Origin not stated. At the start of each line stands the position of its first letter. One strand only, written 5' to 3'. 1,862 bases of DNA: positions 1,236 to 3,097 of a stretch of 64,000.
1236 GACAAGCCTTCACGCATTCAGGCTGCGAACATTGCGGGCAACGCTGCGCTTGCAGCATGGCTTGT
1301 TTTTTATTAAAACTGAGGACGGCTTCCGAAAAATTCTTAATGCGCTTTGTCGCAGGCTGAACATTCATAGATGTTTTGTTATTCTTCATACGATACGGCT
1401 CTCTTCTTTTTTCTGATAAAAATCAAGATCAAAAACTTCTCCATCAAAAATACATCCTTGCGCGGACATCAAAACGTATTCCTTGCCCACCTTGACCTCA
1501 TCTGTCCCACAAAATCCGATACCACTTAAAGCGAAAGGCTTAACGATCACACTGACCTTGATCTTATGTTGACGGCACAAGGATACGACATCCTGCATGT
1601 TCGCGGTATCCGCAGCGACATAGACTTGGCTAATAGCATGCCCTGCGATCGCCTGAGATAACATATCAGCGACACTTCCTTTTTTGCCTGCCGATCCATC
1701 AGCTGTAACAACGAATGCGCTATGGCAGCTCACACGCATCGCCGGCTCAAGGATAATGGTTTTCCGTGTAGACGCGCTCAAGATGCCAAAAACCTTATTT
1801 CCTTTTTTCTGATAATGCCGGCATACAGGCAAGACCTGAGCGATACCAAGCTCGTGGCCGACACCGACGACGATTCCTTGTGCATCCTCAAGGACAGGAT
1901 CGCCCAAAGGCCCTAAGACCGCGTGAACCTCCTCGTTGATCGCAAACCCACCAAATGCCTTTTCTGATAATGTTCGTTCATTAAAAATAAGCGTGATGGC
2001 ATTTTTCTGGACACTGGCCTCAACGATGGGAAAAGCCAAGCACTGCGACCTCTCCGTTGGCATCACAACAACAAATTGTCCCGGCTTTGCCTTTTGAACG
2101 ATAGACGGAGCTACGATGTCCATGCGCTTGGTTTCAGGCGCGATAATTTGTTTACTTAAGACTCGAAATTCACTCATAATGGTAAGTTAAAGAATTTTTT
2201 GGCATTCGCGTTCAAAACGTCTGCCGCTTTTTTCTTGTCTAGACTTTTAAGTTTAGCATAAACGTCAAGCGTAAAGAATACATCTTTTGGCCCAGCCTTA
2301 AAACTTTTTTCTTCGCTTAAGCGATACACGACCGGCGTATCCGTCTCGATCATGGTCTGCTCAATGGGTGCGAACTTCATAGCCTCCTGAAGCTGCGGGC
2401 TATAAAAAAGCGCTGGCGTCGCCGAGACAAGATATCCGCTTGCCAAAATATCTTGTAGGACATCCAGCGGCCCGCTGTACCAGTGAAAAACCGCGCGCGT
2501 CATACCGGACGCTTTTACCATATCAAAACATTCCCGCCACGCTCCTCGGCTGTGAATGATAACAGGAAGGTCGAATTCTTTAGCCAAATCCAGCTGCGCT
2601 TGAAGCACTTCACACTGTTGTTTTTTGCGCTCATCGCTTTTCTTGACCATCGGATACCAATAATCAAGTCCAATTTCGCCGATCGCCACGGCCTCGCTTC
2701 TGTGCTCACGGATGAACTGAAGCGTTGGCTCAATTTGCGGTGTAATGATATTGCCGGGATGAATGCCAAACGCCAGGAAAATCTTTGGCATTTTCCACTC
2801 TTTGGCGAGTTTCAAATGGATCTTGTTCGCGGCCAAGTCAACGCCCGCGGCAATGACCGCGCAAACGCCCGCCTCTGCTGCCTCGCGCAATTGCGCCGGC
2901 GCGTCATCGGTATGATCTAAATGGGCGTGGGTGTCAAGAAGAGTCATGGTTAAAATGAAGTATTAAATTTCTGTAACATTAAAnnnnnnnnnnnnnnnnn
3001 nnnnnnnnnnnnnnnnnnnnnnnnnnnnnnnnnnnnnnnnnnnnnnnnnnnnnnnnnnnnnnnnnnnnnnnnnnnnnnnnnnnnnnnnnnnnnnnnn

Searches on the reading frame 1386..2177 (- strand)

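Call 28: search_protein_families(library=pfam, proteins=[window:1386-2177:-], max_evalue=0.01)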
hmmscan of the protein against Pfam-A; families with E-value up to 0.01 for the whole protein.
window:1386-2177:- (263 aa): 1 family
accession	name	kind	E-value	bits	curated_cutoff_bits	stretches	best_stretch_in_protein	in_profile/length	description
PF12916.12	DUF3834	-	0.0091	15.7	22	0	165-216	76-126/202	Protein of unknown function (DUF3834)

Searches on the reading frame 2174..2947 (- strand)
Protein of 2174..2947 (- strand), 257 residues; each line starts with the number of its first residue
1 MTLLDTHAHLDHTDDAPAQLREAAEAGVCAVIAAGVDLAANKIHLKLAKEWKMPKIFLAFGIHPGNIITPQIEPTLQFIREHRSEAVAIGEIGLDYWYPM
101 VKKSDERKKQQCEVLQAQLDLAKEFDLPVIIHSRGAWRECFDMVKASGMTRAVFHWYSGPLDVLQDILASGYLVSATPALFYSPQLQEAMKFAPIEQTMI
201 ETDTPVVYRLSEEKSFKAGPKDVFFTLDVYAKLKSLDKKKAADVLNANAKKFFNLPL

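Call 3: search_protein_families(library=pfam, proteins=[window:2174-2947:-], max_evalue=0.1)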
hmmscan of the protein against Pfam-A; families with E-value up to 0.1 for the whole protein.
window:2174-2947:- (257 aa): 3 families
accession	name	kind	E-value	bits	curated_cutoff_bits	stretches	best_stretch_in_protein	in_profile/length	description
PF01026.27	TatD_DNase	-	5.3e-55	187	27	1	5-254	2-253/253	TatD related DNase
PF01979.26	Amidohydro_1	-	0.007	16.1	25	1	3-177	6-204/345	Amidohydrolase family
PF24651.1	DUF7644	-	0.089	13.7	27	0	220-251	27-58/70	Domain of unknown function (DUF7644)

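Call 21: find_related_loci(query=window:2174-2947:-, collection=genome_contigs, flank=8000)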
Query window:2174-2947:- (257 aa) in genome_contigs; peptide patterns used: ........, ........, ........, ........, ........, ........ (x = any residue, [..] = any of these).
225 stretches matched a pattern; 120 encode a relative of the query (tblastn E <= 1e-3); the best 80 are kept; 80 distinct loci.
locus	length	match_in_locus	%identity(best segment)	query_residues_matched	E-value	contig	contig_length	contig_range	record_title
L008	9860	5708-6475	92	2-257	2e-160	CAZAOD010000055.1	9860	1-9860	MAG TPA_asm: uncultured Planctomycetales bacterium isolate binchicken_co173_225 genome assembly, contig: NODE_23154_leng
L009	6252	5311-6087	57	1-256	3e-99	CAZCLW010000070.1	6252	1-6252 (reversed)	MAG TPA_asm: uncultured Planctomycetales bacterium isolate SRP239054_co1_195 genome assembly, contig: NODE_10873_length_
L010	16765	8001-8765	56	1-255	5e-99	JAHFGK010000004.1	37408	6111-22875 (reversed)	MAG: Candidatus Omnitrophota bacterium isolate nzgw313 NODE_1246_length_37409_cov_3.236671, whole genome shotgun sequenc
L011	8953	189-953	57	1-255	3e-98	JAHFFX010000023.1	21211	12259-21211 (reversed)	MAG: Candidatus Omnitrophota bacterium isolate nzgw301 NODE_2289_length_21212_cov_2.940828, whole genome shotgun sequenc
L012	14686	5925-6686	57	1-255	2e-97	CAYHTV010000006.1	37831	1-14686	MAG TPA_asm: uncultured Planctomycetales bacterium isolate ERP119705_co15_632 genome assembly, contig: NODE_792_length_3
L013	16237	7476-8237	55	1-255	6e-95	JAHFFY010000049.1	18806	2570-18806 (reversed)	MAG: Candidatus Omnitrophota bacterium isolate nzgw302 NODE_3993_length_18807_cov_4.121428, whole genome shotgun sequenc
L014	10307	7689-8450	55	1-255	9e-95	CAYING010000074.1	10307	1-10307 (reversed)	MAG TPA_asm: uncultured Planctomycetales bacterium isolate ERP119705_co25_670 genome assembly, contig: NODE_5858_length_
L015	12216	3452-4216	52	3-255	1e-91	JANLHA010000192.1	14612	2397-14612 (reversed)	MAG: Candidatus Omnitrophota bacterium isolate P6-5 k99_391914, whole genome shotgun sequence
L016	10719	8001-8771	55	1-255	2e-91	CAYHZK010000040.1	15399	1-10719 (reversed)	MAG TPA_asm: uncultured Planctomycetales bacterium isolate ERP119705_co15_651 genome assembly, contig: NODE_4122_length_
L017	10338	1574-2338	51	1-255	3e-90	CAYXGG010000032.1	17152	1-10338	MAG TPA_asm: uncultured Planctomycetales bacterium isolate SRP150892_co2_491 genome assembly, contig: NODE_4696_length_1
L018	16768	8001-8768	52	1-255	6e-90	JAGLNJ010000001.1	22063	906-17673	MAG: Candidatus Omnitrophota bacterium isolate RS_6_36 ROV157_6.bin.36.fa_1, whole genome shotgun sequence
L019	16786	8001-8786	50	1-255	2e-87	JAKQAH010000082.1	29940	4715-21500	MAG: Candidatus Omnitrophota bacterium isolate USCA_maxbin.193_sub k141_1784442, whole genome shotgun sequence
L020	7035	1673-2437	51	2-255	2e-87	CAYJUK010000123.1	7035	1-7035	MAG TPA_asm: uncultured Planctomycetales bacterium isolate ERP125453_co1_189 genome assembly, contig: NODE_13576_length_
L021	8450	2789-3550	51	1-255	2e-87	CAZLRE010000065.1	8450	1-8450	MAG TPA_asm: uncultured Planctomycetales bacterium isolate binchicken_co16_163 genome assembly, contig: NODE_13844_lengt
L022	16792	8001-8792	50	1-255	3e-87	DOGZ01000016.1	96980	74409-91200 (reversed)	MAG TPA_asm: Candidatus Omnitrophota bacterium isolate UBA10174 contig_339, whole genome shotgun sequence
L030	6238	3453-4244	50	1-255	4e-82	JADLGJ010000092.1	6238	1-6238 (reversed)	MAG: Candidatus Omnitrophota bacterium isolate SJ432 c_000001500156, whole genome shotgun sequence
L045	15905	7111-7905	47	1-253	1e-77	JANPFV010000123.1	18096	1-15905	MAG: Candidatus Omnitrophota bacterium isolate VAR_69_metabat_93 VAR_69_k141_5065886, whole genome shotgun sequence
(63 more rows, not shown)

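Call 28: search_protein_families(library=pfam, proteins=[L008:2782-3270:+, L008:3434-4318:+, L008:4685-5251:+, L008:5241-5705:+, L030:580-2193:+, L030:2293-3453:+], max_evalue=0.01)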
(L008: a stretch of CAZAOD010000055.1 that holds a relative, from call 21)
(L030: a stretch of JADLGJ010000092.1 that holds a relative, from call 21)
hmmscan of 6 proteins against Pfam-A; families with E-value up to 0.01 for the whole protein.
L008:2782-3270:+ (162 aa): 0 families

L008:3434-4318:+ (294 aa): 0 families

L008:4685-5251:+ (188 aa): 5 families
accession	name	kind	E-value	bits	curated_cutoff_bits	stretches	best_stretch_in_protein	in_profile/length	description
PF18765.7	Polbeta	-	9.1e-10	39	26.9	1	91-171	3-88/93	Polymerase beta, Nucleotidyltransferase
PF01909.29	NTP_transf_2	-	3.1e-08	34.3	21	1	91-159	4-79/93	Nucleotidyltransferase domain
PF13545.12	HTH_Crp_2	-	0.0017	18.7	27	1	27-59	25-56/70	Crp-like helix-turn-helix domain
PF01047.28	MarR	-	0.0027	18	24.6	1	20-53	13-46/59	MarR family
PF25212.1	HVO_A0114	-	0.0033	17.6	27.6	0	25-64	37-76/84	HVO_A0114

L008:5241-5705:+ (154 aa): 1 family
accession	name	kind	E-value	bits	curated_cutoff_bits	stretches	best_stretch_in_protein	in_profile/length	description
PF05168.19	HEPN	-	0.007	17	22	1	25-138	1-114/117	HEPN domain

L030:580-2193:+ (537 aa): 1 family
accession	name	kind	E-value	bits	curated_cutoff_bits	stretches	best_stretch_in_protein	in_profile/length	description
PF03781.23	FGE-sulfatase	-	8.8e-11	42.4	23.3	1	236-444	35-189/255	Sulfatase-modifying factor enzyme 1-like domain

L030:2293-3453:+ (386 aa): 2 families
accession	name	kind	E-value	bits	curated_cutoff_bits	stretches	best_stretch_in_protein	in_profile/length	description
PF13635.12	DUF4143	-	6.4e-31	107.7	28.1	1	179-327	7-158/160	Domain of unknown function (DUF4143)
PF13173.12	AAA_14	-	1.4e-20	74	27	1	18-136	5-127/129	AAA domain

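Call 56: find_encoding_contigs(protein=window:2174-2947:-, flank=6000, max_places=8)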
Protein window:2174-2947:- (257 aa): 11 contigs read that carry it; 2 places shown.
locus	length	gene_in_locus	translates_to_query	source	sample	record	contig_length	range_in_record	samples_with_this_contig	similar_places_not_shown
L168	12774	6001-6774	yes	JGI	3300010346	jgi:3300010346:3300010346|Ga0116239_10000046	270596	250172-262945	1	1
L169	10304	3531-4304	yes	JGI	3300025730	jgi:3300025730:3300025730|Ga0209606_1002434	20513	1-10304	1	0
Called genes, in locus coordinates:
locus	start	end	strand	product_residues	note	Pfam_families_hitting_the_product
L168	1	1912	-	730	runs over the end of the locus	PF00270:DEAD, PF04851:ResIII, PF22527:DEXQc_Suv3 (weak), PF00271:Helicase_C, PF21280:Helicase_dom4_arc, PF14520:HHH_5 (weak)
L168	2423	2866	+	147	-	PF02580:Tyr_Deacylase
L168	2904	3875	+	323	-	PF13310:Virulence_RhuM, PF02661:Fic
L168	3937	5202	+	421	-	PF13588:HSDR_N_2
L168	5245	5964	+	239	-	-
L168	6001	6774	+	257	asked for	PF01026:TatD_DNase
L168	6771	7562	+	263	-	-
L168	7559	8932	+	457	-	PF14691:Fer4_20, PF13738:Pyr_redox_3 (faint), PF00070:Pyr_redox (faint), PF00890:FAD_binding_2 (weak), PF03486:HI0933_like (weak), PF07992:Pyr_redox_2, PF13450:NAD_binding_8 (weak)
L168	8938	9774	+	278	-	PF02548:Pantoate_transf, PF13714:PEP_mutase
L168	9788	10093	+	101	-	-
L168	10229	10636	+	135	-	-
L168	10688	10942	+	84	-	-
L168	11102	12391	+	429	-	PF00587:tRNA-synt_2b, PF03129:HGTP_anticodon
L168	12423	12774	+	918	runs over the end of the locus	PF01326:PPDK_N, PF00391:PEP-utilizers, PF02896:PEP-utilizers_C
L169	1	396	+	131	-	?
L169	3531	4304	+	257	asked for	PF01026:TatD_DNase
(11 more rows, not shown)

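Call 65: search_protein_families(library=padloc, proteins=[L008:2782-3270:+, L008:3434-4318:+, L008:4685-5251:+, L008:5241-5705:+, L030:2293-3453:+, L030:580-2193:+], max_evalue=0.001)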
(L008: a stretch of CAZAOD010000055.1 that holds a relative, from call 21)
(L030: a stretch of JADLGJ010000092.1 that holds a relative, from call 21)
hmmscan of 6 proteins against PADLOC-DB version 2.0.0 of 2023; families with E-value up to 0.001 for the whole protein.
L008:2782-3270:+ (162 aa): 0 families

L008:3434-4318:+ (294 aa): 0 families

L008:4685-5251:+ (188 aa): 12 families
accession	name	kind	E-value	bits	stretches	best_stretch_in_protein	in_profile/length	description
PDLC04368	PDC-M05A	-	2.7e-43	146.1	1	4-184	9-191/201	-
PDLC04372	PDC-M05A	-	1.5e-23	81.9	1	36-184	10-160/167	-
PDLC04369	PDC-M05A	-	3.2e-21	73.9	1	16-185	21-188/201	-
PDLC04370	PDC-M05A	-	1.2e-13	49.3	1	7-184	14-190/194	-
PDLC04371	PDC-M05A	-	4.7e-11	40.7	1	5-151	28-177/211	-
PDLC04906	PDC-S09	-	4.8e-07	28.1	1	96-151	20-77/98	-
PDLC04904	PDC-S09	-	1.3e-06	26.6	1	101-149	25-75/104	-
PDLC04902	PDC-S09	-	4.2e-06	25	1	92-149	13-72/97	-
PDLC04903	PDC-S09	-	4.8e-06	24.9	1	103-130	28-55/108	-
PDLC01720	Csa3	-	9.7e-05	20.9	1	25-88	43-94/118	Csa3_1_CAS-I-II-III-IV-V-VI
PDLC04907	PDC-S09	-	0.00055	18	1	91-136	18-62/114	-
PDLC01434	CasR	-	0.00076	17.4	0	22-62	139-179/191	"CAS-I,CAS-II,CAS-III,CAS-IV,CAS-V,CAS-VI; associated_signaling"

L008:5241-5705:+ (154 aa): 7 families
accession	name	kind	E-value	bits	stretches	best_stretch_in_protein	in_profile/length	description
PDLC04374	PDC-M05B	-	5e-18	63.7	1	8-149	5-145/146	-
PDLC04375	PDC-M05B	-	5.1e-13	47.5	1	6-138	14-145/151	-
PDLC04377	PDC-M05B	-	1.5e-12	45.8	1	11-149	8-145/149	-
PDLC04379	PDC-M05B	-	7.1e-12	43.5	1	14-149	10-144/147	-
PDLC04376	PDC-M05B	-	5.9e-09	34.2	1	28-142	5-118/121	-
PDLC04378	PDC-M05B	-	3.2e-08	31.9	1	4-147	4-148/153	-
PDLC04373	PDC-M05B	-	1.1e-05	23.5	1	3-144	3-135/141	-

L030:2293-3453:+ (386 aa): 7 families
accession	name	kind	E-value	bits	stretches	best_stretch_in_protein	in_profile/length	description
PDLC04790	PDC-S01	-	2.6e-50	169.4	2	142-375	174-417/422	-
PDLC04789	PDC-S01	-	1.8e-47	160.1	1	4-359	6-368/375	-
PDLC04787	PDC-S01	-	9e-33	111.7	1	19-376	31-406/412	-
PDLC04791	PDC-S01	-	4e-20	69.9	1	17-359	21-379/395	-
PDLC04786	PDC-S01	-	5.4e-15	53.1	2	213-371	265-425/439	-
PDLC04792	PDC-S01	-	9.2e-15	52.2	2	16-134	20-148/452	-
PDLC04788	PDC-S01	-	3.3e-11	40.8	2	20-136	24-149/448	-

L030:580-2193:+ (537 aa): 0 families
